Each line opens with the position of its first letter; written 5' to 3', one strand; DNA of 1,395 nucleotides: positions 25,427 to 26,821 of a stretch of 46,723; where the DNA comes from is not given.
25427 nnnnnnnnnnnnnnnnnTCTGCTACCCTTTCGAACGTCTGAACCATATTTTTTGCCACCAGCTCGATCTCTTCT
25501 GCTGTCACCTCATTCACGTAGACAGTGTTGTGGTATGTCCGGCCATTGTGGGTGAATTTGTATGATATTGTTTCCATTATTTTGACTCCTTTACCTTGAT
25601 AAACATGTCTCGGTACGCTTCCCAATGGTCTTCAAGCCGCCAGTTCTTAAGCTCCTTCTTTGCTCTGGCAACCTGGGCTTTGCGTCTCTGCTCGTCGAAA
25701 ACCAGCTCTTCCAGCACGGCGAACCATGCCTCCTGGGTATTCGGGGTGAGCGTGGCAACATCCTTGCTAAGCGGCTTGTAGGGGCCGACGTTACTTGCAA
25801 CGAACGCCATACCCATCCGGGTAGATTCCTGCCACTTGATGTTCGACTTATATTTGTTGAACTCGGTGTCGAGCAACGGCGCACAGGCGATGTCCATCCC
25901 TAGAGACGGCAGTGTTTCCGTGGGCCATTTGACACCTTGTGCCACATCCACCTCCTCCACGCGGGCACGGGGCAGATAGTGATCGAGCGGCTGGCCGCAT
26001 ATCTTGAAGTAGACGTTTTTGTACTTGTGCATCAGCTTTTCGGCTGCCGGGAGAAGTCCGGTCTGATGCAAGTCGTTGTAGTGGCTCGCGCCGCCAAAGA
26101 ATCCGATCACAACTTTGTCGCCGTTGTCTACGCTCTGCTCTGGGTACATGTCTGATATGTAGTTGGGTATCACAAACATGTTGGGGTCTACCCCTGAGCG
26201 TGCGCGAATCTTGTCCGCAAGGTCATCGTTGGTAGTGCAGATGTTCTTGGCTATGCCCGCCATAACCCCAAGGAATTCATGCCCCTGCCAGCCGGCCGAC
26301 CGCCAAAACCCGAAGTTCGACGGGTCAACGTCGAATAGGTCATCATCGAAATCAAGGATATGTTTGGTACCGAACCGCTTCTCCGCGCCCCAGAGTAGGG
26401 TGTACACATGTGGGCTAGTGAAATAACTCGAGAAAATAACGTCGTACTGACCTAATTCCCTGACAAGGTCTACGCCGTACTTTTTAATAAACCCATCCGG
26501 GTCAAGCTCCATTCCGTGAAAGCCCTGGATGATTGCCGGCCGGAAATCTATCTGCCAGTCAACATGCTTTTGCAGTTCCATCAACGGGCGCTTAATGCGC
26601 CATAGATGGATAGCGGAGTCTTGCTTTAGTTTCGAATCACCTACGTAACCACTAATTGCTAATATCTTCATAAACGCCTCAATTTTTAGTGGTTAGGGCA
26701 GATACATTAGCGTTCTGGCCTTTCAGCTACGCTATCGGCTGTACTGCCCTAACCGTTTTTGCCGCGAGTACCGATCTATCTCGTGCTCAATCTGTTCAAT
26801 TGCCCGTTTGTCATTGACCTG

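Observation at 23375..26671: Sugar-activation plus glycosyltransferase cassette inserted in the middle of the virion structural operon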

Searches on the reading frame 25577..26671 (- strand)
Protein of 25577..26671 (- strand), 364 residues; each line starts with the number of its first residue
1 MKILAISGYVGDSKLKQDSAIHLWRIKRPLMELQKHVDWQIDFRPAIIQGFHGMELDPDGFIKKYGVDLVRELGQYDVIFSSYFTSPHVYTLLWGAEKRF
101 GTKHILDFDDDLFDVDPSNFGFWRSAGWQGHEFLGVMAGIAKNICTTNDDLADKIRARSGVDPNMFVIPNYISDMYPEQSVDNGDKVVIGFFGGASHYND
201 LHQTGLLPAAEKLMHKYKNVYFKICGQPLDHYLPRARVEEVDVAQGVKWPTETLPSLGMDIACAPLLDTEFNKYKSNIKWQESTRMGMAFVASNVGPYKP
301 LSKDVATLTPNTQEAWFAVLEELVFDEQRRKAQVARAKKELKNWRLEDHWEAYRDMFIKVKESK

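Call 3: search_protein_families(library=pfam, proteins=[window:25577-26671:-], max_evalue=0.1)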
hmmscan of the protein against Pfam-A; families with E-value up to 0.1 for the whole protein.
window:25577-26671:- (364 aa): 2 families
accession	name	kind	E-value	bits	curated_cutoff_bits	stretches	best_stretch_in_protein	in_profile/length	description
PF13692.12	Glyco_trans_1_4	-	0.00053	20.7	27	1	188-323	3-139/142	Glycosyl transferases group 1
PF13579.12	Glyco_trans_4_4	-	0.0018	19.1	29.7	1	72-170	68-157/158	Glycosyl transferase 4-like domain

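Call 7: search_protein_families(library=phrogs, proteins=[window:25577-26671:-], max_evalue=0.01)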
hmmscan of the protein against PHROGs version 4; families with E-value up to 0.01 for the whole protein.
window:25577-26671:- (364 aa): 1 family
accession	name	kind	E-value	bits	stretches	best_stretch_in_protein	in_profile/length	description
phrog_7162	-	moron, auxiliary metabolic gene and host takeover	2.5e-23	83.8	1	77-356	34-304/309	glycosyltransferase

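Call 11: search_protein_families(library=ncbifam, proteins=[window:25577-26671:-], max_evalue=0.01)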
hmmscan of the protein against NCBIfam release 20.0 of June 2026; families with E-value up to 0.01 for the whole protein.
window:25577-26671:- (364 aa): 0 families

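Call 24: find_homologous_proteins(query=window:25577-26671:-, max_evalue=0.00001)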
Query window:25577-26671:- (364 aa): 231 proteins with E <= 0.00001 among 1934 candidates; the best 120 are listed.
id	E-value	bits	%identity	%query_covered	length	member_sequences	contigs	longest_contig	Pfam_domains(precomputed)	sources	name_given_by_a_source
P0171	4.8e-253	857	100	100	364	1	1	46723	-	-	-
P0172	1.8e-178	612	70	98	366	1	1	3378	-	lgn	-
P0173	1.9e-166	572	66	100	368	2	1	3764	-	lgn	-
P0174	1.1e-164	566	64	99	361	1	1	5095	-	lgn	-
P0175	1.5e-163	563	65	100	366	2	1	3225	PF13692.13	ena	-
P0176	1.5e-161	556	65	99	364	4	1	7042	-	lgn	-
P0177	1.2e-160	553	65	99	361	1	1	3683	-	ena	-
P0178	9.5e-159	547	62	99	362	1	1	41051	PF13692.13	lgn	-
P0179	7.6e-157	540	64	99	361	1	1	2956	-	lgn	-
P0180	2.7e-155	535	60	99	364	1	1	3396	-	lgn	-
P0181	6.2e-152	524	62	99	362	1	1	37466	-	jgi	jgi:hypothetical protein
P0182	2.7e-150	519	62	99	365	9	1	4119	-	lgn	-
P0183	1.3e-145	504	61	99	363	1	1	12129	-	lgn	-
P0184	3.2e-144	499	60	99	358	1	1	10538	-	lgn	-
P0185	7.2e-143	494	60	100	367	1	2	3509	-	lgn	-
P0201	3.8e-117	410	53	99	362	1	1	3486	PF13692.13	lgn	-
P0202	1.9e-116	407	52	98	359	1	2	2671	PF13579.13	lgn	-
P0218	2.5e-98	348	47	99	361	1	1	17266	PF13692.13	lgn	-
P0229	7.6e-95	336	47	100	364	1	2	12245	PF13692.13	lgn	-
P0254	1.7e-91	325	45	100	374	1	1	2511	PF13692.13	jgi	jgi:glycosyltransferase involved in cell wall biosynthesis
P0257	5.4e-91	324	46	99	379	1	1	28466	PF13579.13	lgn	-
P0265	2.2e-90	322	45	100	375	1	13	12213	PF13692.13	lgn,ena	-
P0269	7.1e-90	320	44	99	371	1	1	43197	PF13692.13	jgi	jgi:hypothetical protein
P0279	3.0e-88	315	46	100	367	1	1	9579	PF13692.13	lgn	-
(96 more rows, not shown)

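Call 28: search_solved_structures(query=A2, max_evalue=1, show_alignments=2)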
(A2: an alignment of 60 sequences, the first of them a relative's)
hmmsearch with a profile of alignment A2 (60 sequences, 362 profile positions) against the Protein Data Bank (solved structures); distinct sequences matched with E-value up to 1: 0.

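Call 39: predict_structure(alignment_id=A2)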
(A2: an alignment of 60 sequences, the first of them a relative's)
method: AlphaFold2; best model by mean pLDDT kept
length: 364 residues; sequences in the alignment: 60
mean_pLDDT: 95.5   pTM: 0.91
mean pLDDT of the five models: 95.5, 94.7, 94.6, 94.4, 94.4
residues with pLDDT >= 90: 335; 70-90: 24; 50-70: 5; < 50: 0
segments of 3 or more residues with pLDDT < 50: none
pLDDT, mean of each block of 10 residues (from residue 1): 91 72 93 98 94 95 98 99 95 98 96 90 92 95 97 96 97 95 97 93 98 99 97 98 91 97 97 95 98 97 98 99 98 98 98 99 90
secondary structure, 60 per line:
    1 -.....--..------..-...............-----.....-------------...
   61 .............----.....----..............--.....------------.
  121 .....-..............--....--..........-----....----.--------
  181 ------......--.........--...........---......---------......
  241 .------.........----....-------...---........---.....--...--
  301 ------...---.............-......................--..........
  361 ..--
elements in order: E2-6 H20-34 E40-44 H58-73 E78-82 H87-100 E103-107 H120-125 H127-140 E143-146 H149-158 E164-167 E187-192 H195-203 H206-216 E220-225 E238-241 H248-256 E261-264 H278-285 E289-293 E307-309 H313-325 H327-344 H351-362

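Call 42: fold_search(model_id=the predicted structure, library=pdb)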
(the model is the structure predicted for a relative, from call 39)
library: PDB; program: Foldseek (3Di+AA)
matches with E <= 10: 1671; with E <= 0.001: 368
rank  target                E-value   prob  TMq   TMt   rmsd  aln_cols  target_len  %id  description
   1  7qsg_A                4.6e-14  1.00  0.67  0.64   6.5       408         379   13  Methylmannose polysaccharide mannosyltransferase from M. hassiacum (released 2023-01-25)
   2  6tvp_B                4.8e-14  1.00  0.68  0.64   5.6       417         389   14  Structure of Mycobacterium smegmatis alpha-maltose-1-phosphate synthase GlgM (released 2020-04-22)
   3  3c4q_B                1.2e-13  1.00  0.71  0.67   5.3       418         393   14  Structure of the retaining glycosyltransferase MshA : The first step in mycothiol biosynthesis. Organism : Corynebacte (released 2008-04-01)
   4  3c48_A                1.6e-13  1.00  0.46  0.43  10.2       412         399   16  Structure of the retaining glycosyltransferase MshA: The first step in mycothiol biosynthesis. Organism: Corynebacteri (released 2008-03-25)
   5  3c48_B                2.0e-13  1.00  0.43  0.40  10.4       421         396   14  Structure of the retaining glycosyltransferase MshA: The first step in mycothiol biosynthesis. Organism: Corynebacteri (released 2008-03-25)
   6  3c4q_A                4.4e-13  1.00  0.70  0.65   5.5       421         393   15  Structure of the retaining glycosyltransferase MshA : The first step in mycothiol biosynthesis. Organism : Corynebacte (released 2008-04-01)
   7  6tvp_A                5.3e-13  1.00  0.71  0.67   5.3       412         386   15  Structure of Mycobacterium smegmatis alpha-maltose-1-phosphate synthase GlgM (released 2020-04-22)
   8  3mbo_C                6.3e-13  1.00  0.68  0.67   5.5       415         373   11  Crystal Structure of the Glycosyltransferase BaBshA bound with UDP and L-malate (released 2010-09-29)
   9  8dvz                  7.5e-13  1.00  0.63  0.63   6.6       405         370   14  Structure of the Campylobacter concisus glycosyltransferase PglA R282V variant (released 2024-01-17)
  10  8dqd                  1.6e-12  1.00  0.61  0.60   6.9       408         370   14  Structure of the Campylobacter concisus glycosyltransferase PglA (released 2024-01-17)
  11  3mbo_B                2.8e-12  1.00  0.69  0.68   5.1       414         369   14  Crystal Structure of the Glycosyltransferase BaBshA bound with UDP and L-malate (released 2010-09-29)
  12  3l01_A                3.2e-12  1.00  0.60  0.52   7.3       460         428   13  Crystal structure of monomeric glycogen synthase from Pyrococcus abyssi (released 2010-12-29)
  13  4n9w                  4.0e-12  1.00  0.58  0.59   7.8       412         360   14  Crystal structure of phosphatidyl mannosyltransferase PimA (released 2014-11-12)
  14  3mbo_D                4.3e-12  1.00  0.67  0.66   5.6       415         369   15  Crystal Structure of the Glycosyltransferase BaBshA bound with UDP and L-malate (released 2010-09-29)
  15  5d00_A                6.4e-12  1.00  0.65  0.65   6.2       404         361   14  Crystal structure of BshA from B. subtilis complexed with N-acetylglucosaminyl-malate and UMP (released 2016-09-07)
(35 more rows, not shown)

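Call 46: search_dna_similar(query=window:25577-26671:-, collection=phages, mode=protein, max_rows=30, max_evalue=0.001)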
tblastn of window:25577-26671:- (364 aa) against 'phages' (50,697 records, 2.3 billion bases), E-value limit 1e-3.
Records with a match: 9; places in all: 9; records where one place covers at least 80% of the query: 0.
Best place of each record, by identity: <60% 9.
By first word of the organism name: Streptomyces 4; Klebsiella 3; uncultured 1; Caudoviricetes 1.
By host as written in the record: Klebsiella pneumoniae 135080 2; Streptomyces griseofuscus ATCC 23916 2; Streptomyces mirabilis NRRL B-2400 2; - 2; Klebsiella pneumoniae 12092025 1.
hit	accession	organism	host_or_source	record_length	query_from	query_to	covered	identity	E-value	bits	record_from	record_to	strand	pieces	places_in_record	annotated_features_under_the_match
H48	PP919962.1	Klebsiella phage KP2025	Klebsiella pneumoniae 12092025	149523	137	356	60%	25.9%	2e-4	49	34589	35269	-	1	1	putative disaccharide synthase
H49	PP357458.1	Klebsiella phage phi1_175008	Klebsiella pneumoniae 135080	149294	137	356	60%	25.9%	5e-4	48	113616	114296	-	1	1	hypothetical protein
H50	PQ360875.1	Klebsiella phage phi1_175008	Klebsiella pneumoniae 135080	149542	137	356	60%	25.9%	5e-4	48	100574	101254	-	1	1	glycosyltransferase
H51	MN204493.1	Streptomyces phage Zuko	Streptomyces griseofuscus ATCC 23916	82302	140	349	58%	25.0%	2e-6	56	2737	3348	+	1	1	5: glycosyltransferase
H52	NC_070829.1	Streptomyces phage Zuko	Streptomyces griseofuscus ATCC 23916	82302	140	349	58%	25.0%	2e-6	56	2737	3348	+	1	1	5: glycosyltransferase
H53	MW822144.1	Streptomyces phage KimJongPhill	Streptomyces mirabilis NRRL B-2400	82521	140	340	55%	24.1%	1e-7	60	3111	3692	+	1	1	6: glycosyltransferase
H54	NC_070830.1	Streptomyces phage KimJongPhill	Streptomyces mirabilis NRRL B-2400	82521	140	340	55%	24.1%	1e-7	60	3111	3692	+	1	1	6: glycosyltransferase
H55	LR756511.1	uncultured phage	metagenomic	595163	184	343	44%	29.9%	1e-5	54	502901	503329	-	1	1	record has no annotation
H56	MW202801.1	Caudoviricetes sp.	Manatee Spring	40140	186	349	45%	24.6%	2e-8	62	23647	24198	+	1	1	glycosyltransferase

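Call 49: find_related_loci(query=A2, collection=viral_contigs, flank=9000)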
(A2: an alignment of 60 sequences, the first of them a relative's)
Query A2 (364 aa) in viral_contigs; peptide patterns used: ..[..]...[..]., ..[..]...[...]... (x = any residue, [..] = any of these).
146 stretches matched a pattern; 122 encode a relative of the query (tblastn E <= 1e-3); the best 80 are kept; 79 distinct loci.
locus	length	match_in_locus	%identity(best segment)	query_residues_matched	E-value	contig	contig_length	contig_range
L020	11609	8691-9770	62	1-360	1e-146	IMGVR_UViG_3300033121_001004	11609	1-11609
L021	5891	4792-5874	52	1-364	5e-119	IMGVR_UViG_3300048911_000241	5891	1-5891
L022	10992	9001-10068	49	1-360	7e-116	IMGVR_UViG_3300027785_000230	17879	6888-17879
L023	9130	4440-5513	46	1-360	1e-98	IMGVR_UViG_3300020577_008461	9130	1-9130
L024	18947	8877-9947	44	1-360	6e-95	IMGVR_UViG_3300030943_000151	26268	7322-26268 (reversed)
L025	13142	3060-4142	45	1-364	2e-94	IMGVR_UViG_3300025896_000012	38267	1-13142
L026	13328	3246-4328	45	1-364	2e-94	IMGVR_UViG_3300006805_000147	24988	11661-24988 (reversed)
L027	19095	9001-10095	46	1-364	3e-94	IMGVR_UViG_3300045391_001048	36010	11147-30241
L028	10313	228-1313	46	1-361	4e-93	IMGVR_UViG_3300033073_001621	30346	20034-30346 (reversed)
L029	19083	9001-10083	44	1-361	7e-93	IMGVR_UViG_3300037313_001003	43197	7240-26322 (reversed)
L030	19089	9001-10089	44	1-364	1e-92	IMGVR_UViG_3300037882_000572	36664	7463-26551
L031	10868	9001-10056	47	1-360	3e-91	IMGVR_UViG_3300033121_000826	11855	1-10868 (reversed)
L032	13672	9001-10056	47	1-360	3e-91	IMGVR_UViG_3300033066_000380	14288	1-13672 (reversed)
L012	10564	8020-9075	47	1-360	7e-91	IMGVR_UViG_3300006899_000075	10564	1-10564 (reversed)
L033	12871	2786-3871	43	1-364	3e-88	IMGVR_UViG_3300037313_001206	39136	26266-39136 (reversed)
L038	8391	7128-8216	43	1-364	8e-85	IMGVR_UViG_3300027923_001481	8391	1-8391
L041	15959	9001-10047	41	1-349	4e-82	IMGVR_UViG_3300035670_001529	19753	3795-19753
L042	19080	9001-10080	39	1-360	9e-78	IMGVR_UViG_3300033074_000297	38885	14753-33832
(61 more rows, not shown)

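Call 61: find_related_loci(query=A2, collection=genome_contigs, flank=9000)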
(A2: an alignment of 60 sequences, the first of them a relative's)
Query A2 (364 aa) in genome_contigs; peptide patterns used: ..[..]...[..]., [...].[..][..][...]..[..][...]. (x = any residue, [..] = any of these).
171 stretches matched a pattern; 74 encode a relative of the query (tblastn E <= 1e-3); 74 distinct loci.
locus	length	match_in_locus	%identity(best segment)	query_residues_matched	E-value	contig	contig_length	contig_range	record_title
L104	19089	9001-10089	46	1-362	1e-91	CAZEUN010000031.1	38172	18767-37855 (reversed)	MAG TPA_asm: uncultured Oleiharenicola sp. isolate SRP193066_co1_159 genome assembly, contig: NODE_1253_length_38172_cov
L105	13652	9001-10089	46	1-363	2e-91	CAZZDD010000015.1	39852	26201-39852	MAG TPA_asm: uncultured Candidatus Peribacteria bacterium isolate SRP329715_co2_201 genome assembly, contig: NODE_2084_l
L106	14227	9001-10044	41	1-347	1e-79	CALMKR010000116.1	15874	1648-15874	MAG TPA_asm: uncultured bacterium isolate SRR5676466_bin.108_CONCOCT_v1.1_MAG genome assembly, contig: ERZ724530.612, wh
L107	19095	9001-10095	35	1-364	8e-61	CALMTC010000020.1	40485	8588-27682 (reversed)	MAG TPA_asm: uncultured bacterium isolate SRR2107213_bin.94_CONCOCT_v1.1_MAG genome assembly, contig: ERZ1756137.178, wh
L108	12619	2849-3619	29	101-360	1e-24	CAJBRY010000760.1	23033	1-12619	MAG: uncultured Geobacteraceae bacterium isolate Loc090519-8-7m_bin-1533 genome assembly, contig: bin-1533:760/804, whol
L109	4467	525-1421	27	65-357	2e-23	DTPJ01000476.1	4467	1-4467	MAG TPA_asm: Candidatus Poribacteria bacterium isolate SpSt-970 Ga0123519_10049550, whole genome shotgun sequence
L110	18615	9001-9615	34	162-362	2e-22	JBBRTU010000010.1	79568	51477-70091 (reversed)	MAG: Burkholderiales bacterium isolate La2_metabat2.276 La2_metabat2.276_K_3171852L79568_cov_12.9985, whole genome shotg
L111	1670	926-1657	30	57-295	5e-22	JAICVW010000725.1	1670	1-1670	MAG: Nitrososphaeraceae archaeon isolate LS_FP_2_bin.12 k141_5021113_length_1670_cov_4.0000, whole genome shotgun sequen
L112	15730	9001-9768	28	101-357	9e-21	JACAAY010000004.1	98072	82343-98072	MAG: Desulfuromonadales bacterium isolate Cfx2-04 MAG4_4, whole genome shotgun sequence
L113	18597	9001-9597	33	164-357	3e-20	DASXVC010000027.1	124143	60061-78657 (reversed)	MAG TPA_asm: Geothrix sp. isolate SMAG_U4734 k141_166209, whole genome shotgun sequence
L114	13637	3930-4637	29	101-339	7e-20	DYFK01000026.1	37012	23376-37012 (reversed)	MAG TPA_asm: Hydrogenophilus sp. isolate BE2011_66_48 Afr_mines_BE2011_393_length_37012_cov_17_433071, whole genome shot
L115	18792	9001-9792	27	78-341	6e-20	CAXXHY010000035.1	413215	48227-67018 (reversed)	MAG: Desulfovibrionaceae bacterium isolate 0e13dead-c97d-465e-96e4-3b16588dd403 genome assembly, contig: contig_35, whol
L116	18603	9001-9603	32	144-345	6e-20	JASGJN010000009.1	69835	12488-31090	MAG: Anaeromyxobacter sp. isolate 5N478 JMF-2111-06-0005.ont.bin.478_8, whole genome shotgun sequence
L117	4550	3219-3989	28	105-363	1e-19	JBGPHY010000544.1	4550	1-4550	MAG: Terriglobia bacterium isolate OBJ_0618_7090110_347 k141_5448582_length_4550_cov_10.0000, whole genome shotgun seque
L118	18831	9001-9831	26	77-357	2e-19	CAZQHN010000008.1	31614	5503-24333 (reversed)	MAG TPA_asm: uncultured Gammaproteobacteria bacterium isolate SRP263991_co5_264 genome assembly, contig: NODE_2918_lengt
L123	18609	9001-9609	34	144-346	1e-18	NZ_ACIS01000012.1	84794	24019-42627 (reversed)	Pseudogulbenkiania ferrooxidans 2002 ctg10, whole genome shotgun sequence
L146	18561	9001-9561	29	162-345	2e-14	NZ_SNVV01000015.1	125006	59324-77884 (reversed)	Azoarcus indigens strain DSM 12121 Ga0215687_115, whole genome shotgun sequence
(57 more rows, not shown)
